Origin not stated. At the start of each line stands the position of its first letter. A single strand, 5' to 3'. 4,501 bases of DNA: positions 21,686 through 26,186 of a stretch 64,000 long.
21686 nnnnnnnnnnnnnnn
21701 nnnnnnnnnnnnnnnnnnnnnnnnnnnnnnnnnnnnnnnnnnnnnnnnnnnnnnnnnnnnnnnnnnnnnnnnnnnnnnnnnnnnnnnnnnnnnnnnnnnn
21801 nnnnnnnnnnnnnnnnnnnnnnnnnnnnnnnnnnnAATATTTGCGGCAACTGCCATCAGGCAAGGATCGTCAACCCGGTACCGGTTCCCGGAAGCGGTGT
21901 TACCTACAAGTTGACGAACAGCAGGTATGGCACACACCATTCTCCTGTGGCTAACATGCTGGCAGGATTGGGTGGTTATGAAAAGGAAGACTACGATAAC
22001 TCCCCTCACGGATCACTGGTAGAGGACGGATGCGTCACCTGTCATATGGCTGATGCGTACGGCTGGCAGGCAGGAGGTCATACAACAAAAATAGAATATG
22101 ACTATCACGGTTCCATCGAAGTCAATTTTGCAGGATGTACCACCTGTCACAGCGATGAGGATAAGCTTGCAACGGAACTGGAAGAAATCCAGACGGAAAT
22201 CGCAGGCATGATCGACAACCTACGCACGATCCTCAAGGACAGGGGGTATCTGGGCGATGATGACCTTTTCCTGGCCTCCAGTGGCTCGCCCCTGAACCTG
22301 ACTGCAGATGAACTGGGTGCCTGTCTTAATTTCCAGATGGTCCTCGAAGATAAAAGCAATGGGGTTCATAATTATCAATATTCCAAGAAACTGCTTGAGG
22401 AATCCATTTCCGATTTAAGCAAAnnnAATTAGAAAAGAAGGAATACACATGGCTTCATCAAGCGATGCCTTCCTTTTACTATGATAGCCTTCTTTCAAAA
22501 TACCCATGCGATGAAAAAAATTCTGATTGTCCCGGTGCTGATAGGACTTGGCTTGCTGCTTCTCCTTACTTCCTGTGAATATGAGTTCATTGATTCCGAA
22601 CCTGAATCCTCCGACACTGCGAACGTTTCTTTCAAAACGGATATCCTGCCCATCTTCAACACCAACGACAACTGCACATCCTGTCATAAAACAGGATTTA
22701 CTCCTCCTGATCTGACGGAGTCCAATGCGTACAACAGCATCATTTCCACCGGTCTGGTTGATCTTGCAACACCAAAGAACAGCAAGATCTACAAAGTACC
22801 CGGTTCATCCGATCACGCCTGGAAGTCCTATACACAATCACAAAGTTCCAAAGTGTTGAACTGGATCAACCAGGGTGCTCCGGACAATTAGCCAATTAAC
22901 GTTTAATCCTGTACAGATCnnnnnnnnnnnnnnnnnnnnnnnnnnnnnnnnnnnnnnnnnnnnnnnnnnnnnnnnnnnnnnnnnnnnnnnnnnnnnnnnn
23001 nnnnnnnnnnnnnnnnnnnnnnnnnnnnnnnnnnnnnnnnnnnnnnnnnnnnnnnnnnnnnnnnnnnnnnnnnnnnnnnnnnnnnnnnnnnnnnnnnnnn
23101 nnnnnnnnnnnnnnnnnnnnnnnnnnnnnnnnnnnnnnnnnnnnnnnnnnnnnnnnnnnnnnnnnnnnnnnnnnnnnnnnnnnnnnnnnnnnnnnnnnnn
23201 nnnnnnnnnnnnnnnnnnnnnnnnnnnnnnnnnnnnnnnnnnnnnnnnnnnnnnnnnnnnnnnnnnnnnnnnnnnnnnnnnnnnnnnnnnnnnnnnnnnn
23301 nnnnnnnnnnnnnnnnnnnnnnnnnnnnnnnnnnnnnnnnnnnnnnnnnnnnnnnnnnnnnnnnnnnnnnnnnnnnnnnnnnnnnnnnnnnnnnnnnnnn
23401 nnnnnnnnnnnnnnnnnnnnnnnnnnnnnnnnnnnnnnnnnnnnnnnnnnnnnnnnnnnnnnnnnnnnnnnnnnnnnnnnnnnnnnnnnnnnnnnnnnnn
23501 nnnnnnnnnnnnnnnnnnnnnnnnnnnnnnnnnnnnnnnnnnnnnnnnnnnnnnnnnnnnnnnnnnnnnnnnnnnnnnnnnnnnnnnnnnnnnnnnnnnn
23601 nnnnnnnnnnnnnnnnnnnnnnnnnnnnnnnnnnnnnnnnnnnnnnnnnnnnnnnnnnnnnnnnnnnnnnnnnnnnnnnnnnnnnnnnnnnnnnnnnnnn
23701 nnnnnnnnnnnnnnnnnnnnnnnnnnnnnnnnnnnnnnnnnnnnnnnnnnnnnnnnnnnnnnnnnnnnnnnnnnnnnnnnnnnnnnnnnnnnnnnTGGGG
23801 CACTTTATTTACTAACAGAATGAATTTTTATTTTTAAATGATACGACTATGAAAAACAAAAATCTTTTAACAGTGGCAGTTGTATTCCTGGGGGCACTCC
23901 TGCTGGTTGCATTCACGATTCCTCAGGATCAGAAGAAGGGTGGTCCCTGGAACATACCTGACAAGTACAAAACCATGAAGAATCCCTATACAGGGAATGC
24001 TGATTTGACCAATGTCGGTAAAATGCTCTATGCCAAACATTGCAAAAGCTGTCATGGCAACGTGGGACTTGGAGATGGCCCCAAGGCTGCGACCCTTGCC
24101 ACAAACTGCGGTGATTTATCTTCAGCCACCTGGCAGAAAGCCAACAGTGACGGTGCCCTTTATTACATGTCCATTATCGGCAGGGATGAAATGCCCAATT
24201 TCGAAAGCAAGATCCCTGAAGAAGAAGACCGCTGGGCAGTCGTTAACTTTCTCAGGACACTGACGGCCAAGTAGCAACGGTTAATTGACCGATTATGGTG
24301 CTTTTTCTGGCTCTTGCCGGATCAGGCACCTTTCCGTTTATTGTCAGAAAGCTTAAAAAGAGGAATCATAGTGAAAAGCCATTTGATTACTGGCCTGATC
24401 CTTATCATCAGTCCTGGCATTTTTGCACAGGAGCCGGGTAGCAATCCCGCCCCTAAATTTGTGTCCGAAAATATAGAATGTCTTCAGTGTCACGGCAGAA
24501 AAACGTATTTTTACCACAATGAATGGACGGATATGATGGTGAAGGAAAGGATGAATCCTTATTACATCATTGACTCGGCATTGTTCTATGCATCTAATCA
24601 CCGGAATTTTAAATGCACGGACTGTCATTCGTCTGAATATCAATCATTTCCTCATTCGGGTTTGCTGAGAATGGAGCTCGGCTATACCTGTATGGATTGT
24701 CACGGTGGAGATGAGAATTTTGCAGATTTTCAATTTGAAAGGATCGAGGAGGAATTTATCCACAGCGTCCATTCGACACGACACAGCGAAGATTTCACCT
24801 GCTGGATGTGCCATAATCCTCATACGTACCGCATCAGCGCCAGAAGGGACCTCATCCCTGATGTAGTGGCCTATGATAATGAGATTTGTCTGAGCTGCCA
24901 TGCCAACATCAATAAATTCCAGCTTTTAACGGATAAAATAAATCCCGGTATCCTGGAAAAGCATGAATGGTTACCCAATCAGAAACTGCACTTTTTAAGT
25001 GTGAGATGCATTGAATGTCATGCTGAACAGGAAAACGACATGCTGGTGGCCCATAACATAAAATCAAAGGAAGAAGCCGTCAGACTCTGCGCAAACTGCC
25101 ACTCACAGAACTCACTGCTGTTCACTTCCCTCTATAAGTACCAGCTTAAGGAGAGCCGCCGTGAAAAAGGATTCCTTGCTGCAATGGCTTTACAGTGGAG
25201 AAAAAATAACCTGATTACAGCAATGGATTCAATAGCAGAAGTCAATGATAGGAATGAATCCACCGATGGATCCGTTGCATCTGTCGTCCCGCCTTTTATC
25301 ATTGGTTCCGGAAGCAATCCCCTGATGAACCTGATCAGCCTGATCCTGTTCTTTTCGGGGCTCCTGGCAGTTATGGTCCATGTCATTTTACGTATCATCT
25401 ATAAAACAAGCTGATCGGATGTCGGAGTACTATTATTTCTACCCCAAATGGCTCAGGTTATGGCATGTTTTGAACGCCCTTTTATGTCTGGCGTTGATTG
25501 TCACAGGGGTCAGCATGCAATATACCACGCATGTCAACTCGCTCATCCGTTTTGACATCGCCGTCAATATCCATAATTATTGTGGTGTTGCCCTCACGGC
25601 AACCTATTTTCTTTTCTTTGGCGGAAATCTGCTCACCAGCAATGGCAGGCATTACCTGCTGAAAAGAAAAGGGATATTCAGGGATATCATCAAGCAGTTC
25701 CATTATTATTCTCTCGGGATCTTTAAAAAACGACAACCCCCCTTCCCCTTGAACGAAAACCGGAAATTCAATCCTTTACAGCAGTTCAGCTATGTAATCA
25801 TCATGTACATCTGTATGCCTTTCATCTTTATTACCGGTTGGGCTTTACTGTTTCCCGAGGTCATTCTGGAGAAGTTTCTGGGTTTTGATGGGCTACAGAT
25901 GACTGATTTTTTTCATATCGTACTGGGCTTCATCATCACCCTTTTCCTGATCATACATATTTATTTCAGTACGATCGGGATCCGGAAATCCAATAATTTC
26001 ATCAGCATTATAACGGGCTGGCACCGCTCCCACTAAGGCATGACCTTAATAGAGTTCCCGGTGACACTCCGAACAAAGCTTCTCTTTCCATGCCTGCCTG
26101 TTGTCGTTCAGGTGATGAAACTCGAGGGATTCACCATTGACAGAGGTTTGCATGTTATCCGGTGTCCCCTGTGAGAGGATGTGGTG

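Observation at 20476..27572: FNR-linked multihaem cytochrome / beta-barrel / cytochrome b cluster resembling an extracellular or periplasmic electron conduit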

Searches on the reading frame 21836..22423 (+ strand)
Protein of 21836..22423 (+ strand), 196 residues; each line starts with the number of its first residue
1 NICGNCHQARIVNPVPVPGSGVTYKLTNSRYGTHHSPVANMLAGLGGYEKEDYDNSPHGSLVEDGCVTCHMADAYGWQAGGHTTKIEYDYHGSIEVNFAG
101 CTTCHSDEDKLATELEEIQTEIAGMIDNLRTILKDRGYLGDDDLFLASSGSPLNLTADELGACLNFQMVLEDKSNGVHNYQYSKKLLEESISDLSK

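Call 62: search_solved_structures(query=window:21836-22423:+, max_evalue=10, show_alignments=1)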
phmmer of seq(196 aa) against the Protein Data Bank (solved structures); distinct sequences matched with E-value up to 10: 1.
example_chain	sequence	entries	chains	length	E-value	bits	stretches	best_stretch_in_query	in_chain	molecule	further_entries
6i5b_A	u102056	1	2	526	5.9e-05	26.3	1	65-190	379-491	Uncharacterized protein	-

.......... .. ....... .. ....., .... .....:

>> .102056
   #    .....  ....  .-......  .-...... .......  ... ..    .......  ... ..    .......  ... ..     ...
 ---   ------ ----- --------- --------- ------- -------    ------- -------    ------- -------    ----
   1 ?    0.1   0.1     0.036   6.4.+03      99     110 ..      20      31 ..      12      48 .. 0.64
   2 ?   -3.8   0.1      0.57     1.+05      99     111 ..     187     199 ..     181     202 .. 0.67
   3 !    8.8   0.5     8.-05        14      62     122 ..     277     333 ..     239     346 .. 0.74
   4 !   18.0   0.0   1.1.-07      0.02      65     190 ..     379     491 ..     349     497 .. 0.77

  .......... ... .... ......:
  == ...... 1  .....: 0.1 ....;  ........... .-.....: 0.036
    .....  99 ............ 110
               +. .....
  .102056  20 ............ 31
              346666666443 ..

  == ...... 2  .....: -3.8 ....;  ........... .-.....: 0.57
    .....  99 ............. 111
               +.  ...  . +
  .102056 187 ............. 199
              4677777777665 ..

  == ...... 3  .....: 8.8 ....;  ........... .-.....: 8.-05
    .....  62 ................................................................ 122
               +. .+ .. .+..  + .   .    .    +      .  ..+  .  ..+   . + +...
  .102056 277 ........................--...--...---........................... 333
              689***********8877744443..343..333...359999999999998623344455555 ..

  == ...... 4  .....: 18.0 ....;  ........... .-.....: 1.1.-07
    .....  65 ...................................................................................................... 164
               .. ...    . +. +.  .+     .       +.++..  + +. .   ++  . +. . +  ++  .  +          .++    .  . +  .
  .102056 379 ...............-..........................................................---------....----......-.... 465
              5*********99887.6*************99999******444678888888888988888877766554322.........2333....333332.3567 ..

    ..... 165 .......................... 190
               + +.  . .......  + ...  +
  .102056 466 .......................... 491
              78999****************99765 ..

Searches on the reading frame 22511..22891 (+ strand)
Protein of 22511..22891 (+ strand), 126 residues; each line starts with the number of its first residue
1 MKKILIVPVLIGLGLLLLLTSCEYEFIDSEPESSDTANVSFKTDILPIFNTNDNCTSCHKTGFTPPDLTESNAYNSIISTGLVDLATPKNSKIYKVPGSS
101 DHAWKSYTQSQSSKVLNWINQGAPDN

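Call 3: search_protein_families(library=pfam, proteins=[window:22511-22891:+], max_evalue=0.1)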
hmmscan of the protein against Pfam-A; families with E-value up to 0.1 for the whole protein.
window:22511-22891:+ (126 aa): 0 families

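Call 4: search_protein_families(library=ncbifam, proteins=[window:22511-22891:+], max_evalue=0.1)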
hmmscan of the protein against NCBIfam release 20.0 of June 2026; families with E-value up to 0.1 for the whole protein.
window:22511-22891:+ (126 aa): 2 families
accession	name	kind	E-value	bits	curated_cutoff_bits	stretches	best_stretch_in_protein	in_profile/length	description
NF047812.1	LIC11213_lipo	equivalog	0.0026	17.9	100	1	36-123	35-116/118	LIC11213 family lipoprotein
NF045774.1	cytochro_C551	exception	0.014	15.3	118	1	1-62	1-60/110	cytochrome c551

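Call 72: search_protein_families(library=pfam, proteins=[window:22511-22891:+], max_evalue=10)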
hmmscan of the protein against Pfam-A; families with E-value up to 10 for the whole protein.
window:22511-22891:+ (126 aa): 2 families
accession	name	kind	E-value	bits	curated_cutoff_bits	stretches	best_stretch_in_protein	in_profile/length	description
PF13435.11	Cytochrome_C554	-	0.12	13.8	20.8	1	34-72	30-68/84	Cytochrome c554 and c-prime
PF08139.17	LPAM_1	-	6.1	7.9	20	0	9-22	4-17/18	Prokaryotic membrane lipoprotein lipid attachment site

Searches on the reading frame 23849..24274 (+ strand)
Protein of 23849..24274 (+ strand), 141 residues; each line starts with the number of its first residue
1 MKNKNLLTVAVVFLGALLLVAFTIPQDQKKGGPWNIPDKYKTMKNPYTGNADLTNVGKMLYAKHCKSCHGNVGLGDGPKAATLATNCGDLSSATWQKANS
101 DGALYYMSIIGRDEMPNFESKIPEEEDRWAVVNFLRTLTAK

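Call 3: search_protein_families(library=pfam, proteins=[window:23849-24274:+], max_evalue=0.1)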
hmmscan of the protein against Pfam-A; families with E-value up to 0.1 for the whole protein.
window:23849-24274:+ (141 aa): 2 families
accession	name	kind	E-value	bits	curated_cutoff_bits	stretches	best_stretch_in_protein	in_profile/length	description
PF13442.11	Cytochrome_CBB3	-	4e-10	40.3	27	1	56-135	5-68/68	Cytochrome C oxidase, cbb3-type, subunit III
PF00034.26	Cytochrom_C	-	2.2e-09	38.9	21.3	1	57-138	4-89/90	Cytochrome c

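Call 4: search_protein_families(library=ncbifam, proteins=[window:23849-24274:+], max_evalue=0.1)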
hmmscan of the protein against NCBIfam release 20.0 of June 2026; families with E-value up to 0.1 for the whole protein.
window:23849-24274:+ (141 aa): 10 families
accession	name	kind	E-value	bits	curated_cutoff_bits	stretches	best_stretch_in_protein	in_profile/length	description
NF011054.0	PRK14486.1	equivalog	1e-09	38.4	447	1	41-139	202-291/294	putative bifunctional cbb3-type cytochrome c oxidase subunit II/cytochrome c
TIGR04494.1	c550_PedF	equivalog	9e-07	28.9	122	1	32-138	29-130/133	cytochrome c-550 PedF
NF033864.1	cytochrome579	equivalog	2.2e-06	27.5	280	1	40-109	35-106/179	cytochrome 579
NF050122.1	bc1_QcrC_actin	exception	1.4e-05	24.5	200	1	49-76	36-65/253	cytochrome bc1 complex diheme cytochrome c subunit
TIGR03872.1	cytochrome_MoxG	equivalog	0.00015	21.9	147.8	1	40-75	30-65/133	cytochrome c(L), periplasmic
TIGR00782.1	ccoP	equivalog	0.0028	17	179.95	1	47-80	196-229/285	cytochrome-c oxidase, cbb3-type subunit III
NF045930.1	Cytc6PetJCyano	equivalog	0.0042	17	135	1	48-126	22-94/110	cytochrome c6 PetJ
NF040606.1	CytoC_perox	subfamily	0.0093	15.2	150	1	51-76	295-320/524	di-heme-cytochrome C peroxidase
NF045774.1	cytochro_C551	exception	0.017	15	118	1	15-71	12-56/110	cytochrome c551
NF049874.1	PdsA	exception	0.07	13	330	1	39-84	106-150/198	periplasmic diheme shuttle PdsA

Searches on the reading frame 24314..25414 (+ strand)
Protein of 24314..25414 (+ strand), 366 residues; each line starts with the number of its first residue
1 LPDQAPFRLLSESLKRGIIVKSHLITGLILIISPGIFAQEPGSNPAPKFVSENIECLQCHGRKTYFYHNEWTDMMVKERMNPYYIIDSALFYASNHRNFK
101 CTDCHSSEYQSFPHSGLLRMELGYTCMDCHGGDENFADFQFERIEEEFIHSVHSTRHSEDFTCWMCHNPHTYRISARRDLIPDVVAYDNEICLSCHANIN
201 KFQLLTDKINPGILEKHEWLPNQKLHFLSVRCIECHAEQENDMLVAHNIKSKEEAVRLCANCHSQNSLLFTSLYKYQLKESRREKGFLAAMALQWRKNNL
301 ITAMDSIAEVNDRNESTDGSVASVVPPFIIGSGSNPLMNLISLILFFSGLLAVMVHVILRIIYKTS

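Call 3: search_protein_families(library=pfam, proteins=[window:24314-25414:+], max_evalue=0.1)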
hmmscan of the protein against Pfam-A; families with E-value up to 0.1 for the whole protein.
window:24314-25414:+ (366 aa): 10 families
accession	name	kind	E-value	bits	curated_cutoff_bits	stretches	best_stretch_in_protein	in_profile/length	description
PF14522.11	Cytochrome_C7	-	2.3e-15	56.6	24.8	3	96-137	8-55/67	Cytochrome c7 and related cytochrome c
PF14537.11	Cytochrom_c3_2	-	1.4e-11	45.1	25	2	96-172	4-69/79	Cytochrome c3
PF09699.15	Paired_CXXCH_1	-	1.9e-10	40.7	20.6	2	162-198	8-38/41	Doubled CXXCH motif (Paired_CXXCH_1)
PF22113.1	Mtrc-MtrF_II-IV_dom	-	3.9e-07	30.2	30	1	99-266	7-166/176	Outer membrane cytochrome MtrC/MtrF-like, domains II/IV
PF02085.21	Cytochrom_CIII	-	0.0031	18.3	22.9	1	85-172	17-87/101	Class III cytochrome C family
PF00684.25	DnaJ_CXXCXGXG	-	0.0055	17.4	32.7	0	98-133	15-51/65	DnaJ central domain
PF22678.1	Cytochrom_c_NrfB-like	-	0.011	16.7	27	0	56-115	1-53/89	Cytochrome c-type protein NrfB-like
PF19913.5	WCOB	-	0.02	15.7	23.4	0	35-78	50-93/121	Wolframin C-terminal OB-fold domain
PF23915.1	SusG_C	-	0.063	14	27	0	239-280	9-50/62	Alpha-amylase SusG C-terminal domain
PF01667.23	Ribosomal_S27e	-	0.075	13.2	24.5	0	226-239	4-17/55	Ribosomal protein S27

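Call 4: search_protein_families(library=ncbifam, proteins=[window:24314-25414:+], max_evalue=0.1)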
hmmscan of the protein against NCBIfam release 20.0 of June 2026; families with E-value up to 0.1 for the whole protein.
window:24314-25414:+ (366 aa): 8 families
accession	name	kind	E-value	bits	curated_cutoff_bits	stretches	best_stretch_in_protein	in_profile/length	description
TIGR03508.1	decahem_SO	subfamily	4.4e-09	36.2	192.2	2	52-198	33-176/258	DmsE family decaheme c-type cytochrome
TIGR04257.1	nanowire_3heme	domain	8.5e-08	32.3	40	2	88-137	12-65/75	c(7)-type cytochrome triheme domain-containing protein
TIGR01905.1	paired_CXXCH_1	subfamily_domain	3.4e-06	26.9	25.2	2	162-198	8-38/41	doubled CXXCH domain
NF008659.0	PRK11659.1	equivalog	2.1e-05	24.3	184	1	123-266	46-170/188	cytochrome c nitrite reductase pentaheme subunit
NF038038.1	cytoc_DsrJ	equivalog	0.0002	21.7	100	1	119-167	86-121/121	sulfate reduction electron transfer complex DsrMKJOP subunit DsrJ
TIGR03146.1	cyt_nit_nrfB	equivalog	0.00029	21.1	166.6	1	123-265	11-143/145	cytochrome c nitrite reductase pentaheme subunit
TIGR03153.1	cytochr_NrfH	equivalog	0.0005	20.1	134.2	1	91-156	22-84/138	cytochrome c nitrite reductase small subunit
NF045722.1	c3_cytochr_TmcA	equivalog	0.012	15.4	114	0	94-131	76-111/125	acidic tetraheme cytochrome c3 TmcA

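Call 80: search_solved_structures(query=window:24371-25414:+, max_evalue=1)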
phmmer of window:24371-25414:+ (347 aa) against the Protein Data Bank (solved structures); distinct sequences matched with E-value up to 1: 5.
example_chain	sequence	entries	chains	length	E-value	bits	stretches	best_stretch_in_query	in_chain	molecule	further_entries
28pb_A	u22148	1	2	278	6.2e-05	25.3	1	63-228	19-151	Cytochrome c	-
3oue_A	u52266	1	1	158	0.00044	22.5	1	75-118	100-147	Cytochrome c family protein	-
6i5b_A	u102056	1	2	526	0.0013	20.9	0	142-187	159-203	Uncharacterized protein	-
1rwj_A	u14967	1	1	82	0.32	13.1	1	66-118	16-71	Cytochrome c family protein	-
1cdo_A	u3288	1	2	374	0.53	12.4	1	4-53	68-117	ALCOHOL DEHYDROGENASE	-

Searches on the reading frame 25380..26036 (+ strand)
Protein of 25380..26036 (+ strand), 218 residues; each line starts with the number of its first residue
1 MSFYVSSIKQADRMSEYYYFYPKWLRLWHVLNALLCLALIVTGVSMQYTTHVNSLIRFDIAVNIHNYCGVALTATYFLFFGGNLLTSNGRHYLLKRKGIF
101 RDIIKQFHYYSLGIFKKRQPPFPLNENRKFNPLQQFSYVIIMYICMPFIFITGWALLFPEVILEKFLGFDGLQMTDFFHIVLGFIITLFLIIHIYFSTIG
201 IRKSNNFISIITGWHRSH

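Call 3: search_protein_families(library=pfam, proteins=[window:25380-26036:+], max_evalue=0.1)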
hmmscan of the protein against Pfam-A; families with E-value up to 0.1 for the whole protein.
window:25380-26036:+ (218 aa): 2 families
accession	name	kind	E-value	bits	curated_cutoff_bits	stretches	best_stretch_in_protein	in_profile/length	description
PF01292.26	Ni_hydr_CYTB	-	1.8e-24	86.9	30.1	1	21-203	2-168/179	Prokaryotic cytochrome b561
PF14358.11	DUF4405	-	0.00031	21.6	26.7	1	140-196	4-64/66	Domain of unknown function (DUF4405)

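Call 4: search_protein_families(library=ncbifam, proteins=[window:25380-26036:+], max_evalue=0.1)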
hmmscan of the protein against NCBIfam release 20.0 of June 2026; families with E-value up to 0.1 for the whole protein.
window:25380-26036:+ (218 aa): 3 families
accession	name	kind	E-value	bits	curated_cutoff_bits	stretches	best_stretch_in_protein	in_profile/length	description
NF011582.1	PRK15006.1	equivalog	1.3e-46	159.2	204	1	8-216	46-247/248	thiosulfate reductase cytochrome B subunit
TIGR02125.1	CytB-hydogenase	equivalog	1.8e-11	43.9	121.5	1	20-215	2-208/212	Ni/Fe-hydrogenase, b-type cytochrome subunit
TIGR01583.1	formate-DH-gamm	equivalog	6.2e-10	39.4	115.85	1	25-215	9-185/204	formate dehydrogenase subunit gamma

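Call 79: search_solved_structures(query=window:25419-26036:+, max_evalue=1)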
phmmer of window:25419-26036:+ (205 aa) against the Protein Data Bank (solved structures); distinct sequences matched with E-value up to 1: 0.
